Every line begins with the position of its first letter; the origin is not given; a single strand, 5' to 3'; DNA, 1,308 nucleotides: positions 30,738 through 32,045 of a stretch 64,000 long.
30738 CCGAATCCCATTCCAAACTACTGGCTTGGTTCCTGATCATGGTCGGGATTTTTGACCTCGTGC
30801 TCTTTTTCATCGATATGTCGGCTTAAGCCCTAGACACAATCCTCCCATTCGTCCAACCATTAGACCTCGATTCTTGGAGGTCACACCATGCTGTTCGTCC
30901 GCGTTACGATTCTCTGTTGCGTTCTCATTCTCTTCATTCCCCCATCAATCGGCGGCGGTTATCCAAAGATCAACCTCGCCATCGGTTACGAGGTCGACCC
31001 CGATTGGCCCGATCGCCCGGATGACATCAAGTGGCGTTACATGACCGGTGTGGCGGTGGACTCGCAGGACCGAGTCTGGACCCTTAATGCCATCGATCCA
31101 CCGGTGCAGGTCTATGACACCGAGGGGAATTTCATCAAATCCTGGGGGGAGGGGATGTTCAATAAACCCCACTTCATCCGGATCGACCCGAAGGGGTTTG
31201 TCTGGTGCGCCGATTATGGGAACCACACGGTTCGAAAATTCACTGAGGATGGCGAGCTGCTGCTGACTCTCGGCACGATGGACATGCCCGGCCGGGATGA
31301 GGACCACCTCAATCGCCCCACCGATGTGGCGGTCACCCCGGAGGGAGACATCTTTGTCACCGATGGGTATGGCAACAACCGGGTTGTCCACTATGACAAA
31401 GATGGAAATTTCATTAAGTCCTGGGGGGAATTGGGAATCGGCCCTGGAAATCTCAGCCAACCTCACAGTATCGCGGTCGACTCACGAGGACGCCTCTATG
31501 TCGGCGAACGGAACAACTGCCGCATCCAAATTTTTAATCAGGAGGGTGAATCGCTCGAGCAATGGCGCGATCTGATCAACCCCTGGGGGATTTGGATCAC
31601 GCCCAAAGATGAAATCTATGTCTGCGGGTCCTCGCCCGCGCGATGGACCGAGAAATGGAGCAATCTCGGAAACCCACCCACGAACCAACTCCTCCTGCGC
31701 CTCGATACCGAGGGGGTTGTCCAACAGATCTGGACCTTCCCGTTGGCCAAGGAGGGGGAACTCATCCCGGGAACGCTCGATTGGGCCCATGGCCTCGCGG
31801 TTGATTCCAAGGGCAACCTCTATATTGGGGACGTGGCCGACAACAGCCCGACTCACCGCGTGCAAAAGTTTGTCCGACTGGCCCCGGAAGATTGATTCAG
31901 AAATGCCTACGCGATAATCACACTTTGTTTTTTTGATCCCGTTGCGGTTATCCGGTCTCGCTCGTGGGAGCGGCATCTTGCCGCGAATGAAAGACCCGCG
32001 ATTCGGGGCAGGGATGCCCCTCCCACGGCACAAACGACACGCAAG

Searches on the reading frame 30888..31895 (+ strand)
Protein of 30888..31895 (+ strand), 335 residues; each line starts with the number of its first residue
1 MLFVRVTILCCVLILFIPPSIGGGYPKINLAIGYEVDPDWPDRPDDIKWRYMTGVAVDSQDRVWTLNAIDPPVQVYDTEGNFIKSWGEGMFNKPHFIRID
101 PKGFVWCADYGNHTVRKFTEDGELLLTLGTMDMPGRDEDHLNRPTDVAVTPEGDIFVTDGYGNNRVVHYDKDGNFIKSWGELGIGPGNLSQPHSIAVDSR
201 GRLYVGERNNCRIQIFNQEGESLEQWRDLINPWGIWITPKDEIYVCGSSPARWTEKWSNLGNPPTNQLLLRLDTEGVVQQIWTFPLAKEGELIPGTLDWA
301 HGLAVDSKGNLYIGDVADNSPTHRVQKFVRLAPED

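Call 74: search_protein_families(library=pfam, proteins=[window:30888-31895:+], max_evalue=0.001)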
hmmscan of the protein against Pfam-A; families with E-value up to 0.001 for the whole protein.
window:30888-31895:+ (335 aa): 9 families
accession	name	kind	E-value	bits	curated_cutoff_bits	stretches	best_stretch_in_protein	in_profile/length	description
PF01436.27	NHL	-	6.9e-37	124.1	20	4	189-216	1-28/28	NHL repeat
PF06739.17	SBBP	-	1.4e-12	47.8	20.5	1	293-314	8-29/38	Beta-propeller repeat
PF08450.18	SGL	-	1.9e-10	41.2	26.3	0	98-125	190-217/246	SMP-30/Gluconolactonase/LRE-like region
PF17170.10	DUF5128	-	2.3e-06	27.5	22.9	1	147-222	49-123/321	6-bladed beta-propeller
PF07494.17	Reg_prop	-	5e-06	26.5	20.4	0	193-206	8-21/24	Two component regulator propeller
PF24684.1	Vgb_lyase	-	6.4e-06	25.6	50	0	54-159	185-282/290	Virginiamycin B lyase family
PF25021.1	TEN_NHL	-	0.00014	21.4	27.1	0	189-212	141-352/357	Teneurin NHL domain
PF20067.5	SSL_N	-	0.00031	21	18.9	0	190-206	21-37/46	Strictosidine synthase-like, N-terminal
PF13449.12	Phytase-like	-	0.00097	19.5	27.6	0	147-179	73-104/284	Esterase-like activity of phytase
